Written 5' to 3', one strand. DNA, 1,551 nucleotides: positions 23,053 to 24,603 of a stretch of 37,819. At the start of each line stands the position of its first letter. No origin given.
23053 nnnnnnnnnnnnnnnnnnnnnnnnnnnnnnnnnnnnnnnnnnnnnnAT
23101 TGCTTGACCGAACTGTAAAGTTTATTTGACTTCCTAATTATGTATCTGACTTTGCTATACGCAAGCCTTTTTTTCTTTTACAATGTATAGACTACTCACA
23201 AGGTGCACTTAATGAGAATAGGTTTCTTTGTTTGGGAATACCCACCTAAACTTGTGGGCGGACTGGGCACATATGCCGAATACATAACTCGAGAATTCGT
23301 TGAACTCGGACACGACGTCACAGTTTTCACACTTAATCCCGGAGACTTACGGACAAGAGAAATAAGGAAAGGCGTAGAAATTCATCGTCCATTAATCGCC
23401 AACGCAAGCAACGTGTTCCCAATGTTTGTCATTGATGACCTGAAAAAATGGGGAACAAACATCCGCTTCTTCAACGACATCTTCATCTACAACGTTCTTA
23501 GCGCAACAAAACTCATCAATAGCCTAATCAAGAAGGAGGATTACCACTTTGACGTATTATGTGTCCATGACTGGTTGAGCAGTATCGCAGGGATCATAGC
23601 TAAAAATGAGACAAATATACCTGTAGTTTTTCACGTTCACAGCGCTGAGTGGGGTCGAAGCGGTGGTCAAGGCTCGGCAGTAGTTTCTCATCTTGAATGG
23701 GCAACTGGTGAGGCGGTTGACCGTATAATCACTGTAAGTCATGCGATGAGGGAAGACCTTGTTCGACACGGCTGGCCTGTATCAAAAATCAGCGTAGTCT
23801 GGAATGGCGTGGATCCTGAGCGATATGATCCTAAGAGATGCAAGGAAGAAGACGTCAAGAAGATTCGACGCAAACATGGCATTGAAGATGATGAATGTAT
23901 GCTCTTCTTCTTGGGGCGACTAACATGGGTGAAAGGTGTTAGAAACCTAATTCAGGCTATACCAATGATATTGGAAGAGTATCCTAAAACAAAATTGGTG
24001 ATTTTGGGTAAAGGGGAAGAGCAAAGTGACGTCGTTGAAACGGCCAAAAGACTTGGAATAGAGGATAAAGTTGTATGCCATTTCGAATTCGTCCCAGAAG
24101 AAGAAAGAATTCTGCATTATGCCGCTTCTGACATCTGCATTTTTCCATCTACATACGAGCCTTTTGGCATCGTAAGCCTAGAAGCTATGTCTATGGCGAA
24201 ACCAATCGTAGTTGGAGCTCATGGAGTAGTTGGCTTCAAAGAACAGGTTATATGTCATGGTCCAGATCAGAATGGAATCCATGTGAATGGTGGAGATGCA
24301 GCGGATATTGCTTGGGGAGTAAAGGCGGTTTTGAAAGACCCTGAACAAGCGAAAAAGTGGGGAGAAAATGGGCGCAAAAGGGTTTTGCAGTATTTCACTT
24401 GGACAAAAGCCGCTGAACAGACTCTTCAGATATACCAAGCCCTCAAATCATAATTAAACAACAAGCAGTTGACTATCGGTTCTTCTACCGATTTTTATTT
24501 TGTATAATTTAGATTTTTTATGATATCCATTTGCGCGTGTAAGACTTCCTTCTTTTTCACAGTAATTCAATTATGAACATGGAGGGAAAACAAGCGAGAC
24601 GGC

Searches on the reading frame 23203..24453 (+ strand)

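Call 21: search_protein_families(library=pfam, proteins=[window:23203-24453:+], max_evalue=0.001)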
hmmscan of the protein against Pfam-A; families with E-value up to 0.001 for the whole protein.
window:23203-24453:+ (416 aa): 7 families
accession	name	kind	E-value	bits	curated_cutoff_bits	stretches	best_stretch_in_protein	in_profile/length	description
PF00534.26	Glycos_transf_1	-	1.9e-38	132.1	26.4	1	218-393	2-172/172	Glycosyl transferases group 1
PF13439.12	Glyco_transf_4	-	7.1e-30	104.7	28.5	1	18-207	1-170/170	Glycosyltransferase Family 4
PF13692.12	Glyco_trans_1_4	-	5.8e-27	95.1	27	1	233-379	3-142/142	Glycosyl transferases group 1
PF13579.12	Glyco_trans_4_4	-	8e-23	82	29.7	1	19-202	1-158/158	Glycosyl transferase 4-like domain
PF08323.17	Glyco_transf_5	-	2e-13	51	22.7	1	5-188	1-226/239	Starch synthase catalytic domain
PF20706.3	GT4-conflict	-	5.5e-13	49.1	26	1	204-406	173-384/385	Family 4 Glycosyltransferase in conflict systems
PF13524.12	Glyco_trans_1_2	-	0.00035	21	25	0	365-408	100-143/144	Glycosyl transferase-like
